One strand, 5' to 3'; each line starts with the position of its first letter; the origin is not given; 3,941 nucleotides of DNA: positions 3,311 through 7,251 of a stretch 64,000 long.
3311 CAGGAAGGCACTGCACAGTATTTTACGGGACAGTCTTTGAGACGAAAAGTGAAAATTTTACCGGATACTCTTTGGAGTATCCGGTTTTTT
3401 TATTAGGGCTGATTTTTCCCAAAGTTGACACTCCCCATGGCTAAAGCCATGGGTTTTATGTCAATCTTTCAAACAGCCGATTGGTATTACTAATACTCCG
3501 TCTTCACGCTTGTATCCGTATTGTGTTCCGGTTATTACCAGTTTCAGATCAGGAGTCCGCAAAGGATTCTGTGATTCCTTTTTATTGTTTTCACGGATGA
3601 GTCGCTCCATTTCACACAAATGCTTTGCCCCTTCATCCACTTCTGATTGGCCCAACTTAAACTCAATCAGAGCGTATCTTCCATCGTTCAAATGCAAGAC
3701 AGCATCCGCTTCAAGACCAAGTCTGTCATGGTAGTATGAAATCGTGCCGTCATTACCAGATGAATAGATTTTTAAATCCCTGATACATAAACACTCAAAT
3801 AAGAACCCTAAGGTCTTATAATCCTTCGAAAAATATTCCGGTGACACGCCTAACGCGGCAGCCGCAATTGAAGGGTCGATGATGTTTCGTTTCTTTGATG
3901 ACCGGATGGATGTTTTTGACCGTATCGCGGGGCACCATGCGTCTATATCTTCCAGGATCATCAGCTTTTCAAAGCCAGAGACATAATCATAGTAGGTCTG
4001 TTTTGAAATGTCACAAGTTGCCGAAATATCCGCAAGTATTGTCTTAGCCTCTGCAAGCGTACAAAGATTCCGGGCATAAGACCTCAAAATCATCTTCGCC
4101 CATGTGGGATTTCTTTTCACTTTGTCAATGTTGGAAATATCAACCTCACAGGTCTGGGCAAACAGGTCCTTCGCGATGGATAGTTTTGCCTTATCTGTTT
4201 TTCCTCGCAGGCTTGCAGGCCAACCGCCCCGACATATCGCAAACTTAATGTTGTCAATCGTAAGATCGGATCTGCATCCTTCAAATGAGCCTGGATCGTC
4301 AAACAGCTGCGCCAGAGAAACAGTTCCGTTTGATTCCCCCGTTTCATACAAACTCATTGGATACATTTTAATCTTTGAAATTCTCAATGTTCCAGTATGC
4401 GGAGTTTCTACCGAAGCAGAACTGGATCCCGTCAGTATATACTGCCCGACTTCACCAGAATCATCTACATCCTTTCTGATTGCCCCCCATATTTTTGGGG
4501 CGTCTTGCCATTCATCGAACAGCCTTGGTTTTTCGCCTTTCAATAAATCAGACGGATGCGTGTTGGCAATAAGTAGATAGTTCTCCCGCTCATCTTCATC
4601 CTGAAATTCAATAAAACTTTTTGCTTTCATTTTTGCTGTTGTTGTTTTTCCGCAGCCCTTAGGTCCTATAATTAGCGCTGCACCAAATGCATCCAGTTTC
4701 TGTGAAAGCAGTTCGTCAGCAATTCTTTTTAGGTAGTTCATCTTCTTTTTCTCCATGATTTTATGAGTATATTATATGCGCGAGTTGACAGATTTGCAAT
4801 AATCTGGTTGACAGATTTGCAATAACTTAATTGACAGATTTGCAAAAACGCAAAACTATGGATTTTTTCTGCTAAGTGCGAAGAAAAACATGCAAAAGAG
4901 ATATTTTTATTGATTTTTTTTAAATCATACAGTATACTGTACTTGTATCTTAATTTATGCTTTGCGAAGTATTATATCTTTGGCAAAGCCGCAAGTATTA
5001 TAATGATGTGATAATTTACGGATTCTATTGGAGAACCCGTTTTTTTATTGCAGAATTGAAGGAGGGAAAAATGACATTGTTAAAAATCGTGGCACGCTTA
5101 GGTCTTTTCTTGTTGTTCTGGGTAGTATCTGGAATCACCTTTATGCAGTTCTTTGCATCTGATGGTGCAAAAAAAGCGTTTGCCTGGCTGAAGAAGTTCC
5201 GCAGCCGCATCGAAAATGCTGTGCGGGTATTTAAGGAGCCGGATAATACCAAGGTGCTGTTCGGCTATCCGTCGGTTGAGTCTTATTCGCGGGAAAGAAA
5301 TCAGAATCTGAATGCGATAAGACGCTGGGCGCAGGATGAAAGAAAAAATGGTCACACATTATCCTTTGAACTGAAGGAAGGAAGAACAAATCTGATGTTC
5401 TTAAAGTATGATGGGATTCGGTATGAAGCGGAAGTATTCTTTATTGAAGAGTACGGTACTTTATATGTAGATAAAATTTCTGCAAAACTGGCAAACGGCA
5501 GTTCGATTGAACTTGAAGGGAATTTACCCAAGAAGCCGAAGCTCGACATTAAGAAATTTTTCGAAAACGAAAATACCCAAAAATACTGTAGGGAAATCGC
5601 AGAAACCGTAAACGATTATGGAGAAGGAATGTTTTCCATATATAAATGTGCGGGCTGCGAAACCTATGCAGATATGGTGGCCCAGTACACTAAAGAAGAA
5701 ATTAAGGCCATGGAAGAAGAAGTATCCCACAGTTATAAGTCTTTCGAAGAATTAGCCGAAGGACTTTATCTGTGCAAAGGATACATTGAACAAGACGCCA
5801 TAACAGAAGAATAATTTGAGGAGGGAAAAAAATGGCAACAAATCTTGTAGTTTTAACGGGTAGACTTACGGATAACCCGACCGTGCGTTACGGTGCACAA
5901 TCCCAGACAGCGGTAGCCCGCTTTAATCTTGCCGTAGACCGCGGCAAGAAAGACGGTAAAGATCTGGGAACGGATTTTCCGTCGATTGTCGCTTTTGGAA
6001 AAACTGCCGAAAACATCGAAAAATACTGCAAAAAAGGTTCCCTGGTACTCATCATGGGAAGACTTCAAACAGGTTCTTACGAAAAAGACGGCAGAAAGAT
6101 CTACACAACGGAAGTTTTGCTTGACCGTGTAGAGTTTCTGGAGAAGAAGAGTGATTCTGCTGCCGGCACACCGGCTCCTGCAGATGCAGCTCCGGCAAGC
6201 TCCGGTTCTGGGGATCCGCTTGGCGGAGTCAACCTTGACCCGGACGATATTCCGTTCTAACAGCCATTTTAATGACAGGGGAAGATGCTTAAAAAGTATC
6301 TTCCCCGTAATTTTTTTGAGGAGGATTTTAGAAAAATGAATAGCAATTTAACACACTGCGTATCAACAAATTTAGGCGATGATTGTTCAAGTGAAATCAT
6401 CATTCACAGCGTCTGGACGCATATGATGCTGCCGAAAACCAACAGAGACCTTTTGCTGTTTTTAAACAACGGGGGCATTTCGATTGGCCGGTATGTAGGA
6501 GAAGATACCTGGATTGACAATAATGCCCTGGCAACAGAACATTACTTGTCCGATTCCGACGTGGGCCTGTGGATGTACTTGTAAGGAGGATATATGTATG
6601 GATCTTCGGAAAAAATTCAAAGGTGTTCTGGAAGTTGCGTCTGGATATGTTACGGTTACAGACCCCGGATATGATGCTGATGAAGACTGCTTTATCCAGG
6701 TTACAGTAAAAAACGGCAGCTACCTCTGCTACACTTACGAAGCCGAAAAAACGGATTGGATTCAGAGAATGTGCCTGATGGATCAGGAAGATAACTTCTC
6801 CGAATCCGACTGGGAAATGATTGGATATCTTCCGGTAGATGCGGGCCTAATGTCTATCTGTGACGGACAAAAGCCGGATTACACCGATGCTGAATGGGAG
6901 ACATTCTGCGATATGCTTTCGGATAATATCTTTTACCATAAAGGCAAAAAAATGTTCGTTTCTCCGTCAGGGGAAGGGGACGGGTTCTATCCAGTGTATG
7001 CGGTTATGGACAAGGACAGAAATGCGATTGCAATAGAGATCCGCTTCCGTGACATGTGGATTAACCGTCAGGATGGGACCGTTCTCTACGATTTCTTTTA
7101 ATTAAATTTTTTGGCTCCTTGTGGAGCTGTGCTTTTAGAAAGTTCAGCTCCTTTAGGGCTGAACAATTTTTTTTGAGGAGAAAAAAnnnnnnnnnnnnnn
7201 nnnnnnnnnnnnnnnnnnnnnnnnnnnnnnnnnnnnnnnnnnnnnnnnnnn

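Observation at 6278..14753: Leading-region-like cassette array in which every junction is a canonical terminator fused to the next gene's Shine-Dalgarno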

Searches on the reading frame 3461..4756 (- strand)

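Call 9: search_protein_families(library=pfam, proteins=[window:3461-4756:-], max_evalue=0.01)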
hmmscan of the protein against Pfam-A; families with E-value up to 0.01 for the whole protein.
window:3461-4756:- (431 aa): 6 families
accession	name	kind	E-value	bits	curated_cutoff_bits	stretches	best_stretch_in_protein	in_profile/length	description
PF13635.12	DUF4143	-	9.8e-26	90.8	28.1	1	205-368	2-159/160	Domain of unknown function (DUF4143)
PF13173.12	AAA_14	-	3.8e-14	53.2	27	1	26-138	4-127/129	AAA domain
PF20720.3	nSTAND3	-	0.0006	20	27.2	1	19-50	12-43/155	Novel STAND NTPase 3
PF00004.35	AAA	-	0.0019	19.1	21.2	0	28-47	2-21/131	ATPase family associated with various cellular activities (AAA)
PF03215.21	Rad17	-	0.0046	17.4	23.8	1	10-48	29-69/186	Rad17 P-loop domain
PF24389.1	ORC-CDC6-like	-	0.0073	15.5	27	0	20-43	28-51/571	ORC-CDC6-like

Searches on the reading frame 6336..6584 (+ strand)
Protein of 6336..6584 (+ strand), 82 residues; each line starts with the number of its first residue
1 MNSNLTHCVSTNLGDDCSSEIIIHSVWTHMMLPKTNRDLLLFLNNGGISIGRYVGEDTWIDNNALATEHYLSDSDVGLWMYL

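Call 8: search_protein_families(library=pfam, proteins=[window:6336-6584:+], max_evalue=0.01)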
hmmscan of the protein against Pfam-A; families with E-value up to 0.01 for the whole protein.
window:6336-6584:+ (82 aa): 0 families

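Call 59: search_protein_families(library=phrogs, proteins=[window:6336-6584:+], max_evalue=0.001)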
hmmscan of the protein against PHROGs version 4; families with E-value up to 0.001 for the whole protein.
window:6336-6584:+ (82 aa): 0 families

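Call 87: search_protein_families(library=ncbifam, proteins=[window:6336-6584:+], max_evalue=0.01)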
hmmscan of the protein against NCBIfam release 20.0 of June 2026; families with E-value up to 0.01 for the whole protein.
window:6336-6584:+ (82 aa): 0 families

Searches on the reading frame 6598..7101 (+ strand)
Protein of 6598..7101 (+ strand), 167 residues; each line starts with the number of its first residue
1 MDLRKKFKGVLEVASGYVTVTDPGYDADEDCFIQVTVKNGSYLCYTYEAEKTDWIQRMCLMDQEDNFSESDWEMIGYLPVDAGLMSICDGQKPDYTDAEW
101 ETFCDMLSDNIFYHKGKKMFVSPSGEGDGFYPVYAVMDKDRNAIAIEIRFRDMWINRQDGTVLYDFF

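Call 8: search_protein_families(library=pfam, proteins=[window:6598-7101:+], max_evalue=0.01)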
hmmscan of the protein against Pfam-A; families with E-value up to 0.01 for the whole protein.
window:6598-7101:+ (167 aa): 1 family
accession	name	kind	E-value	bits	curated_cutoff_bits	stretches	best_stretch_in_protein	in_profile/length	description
PF14025.11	DUF4241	-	2.6e-09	37.9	27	1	114-145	155-186/189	Protein of unknown function (DUF4241)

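Call 87: search_protein_families(library=ncbifam, proteins=[window:6598-7101:+], max_evalue=0.01)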
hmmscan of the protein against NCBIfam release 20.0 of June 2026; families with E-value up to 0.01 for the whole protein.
window:6598-7101:+ (167 aa): 0 families
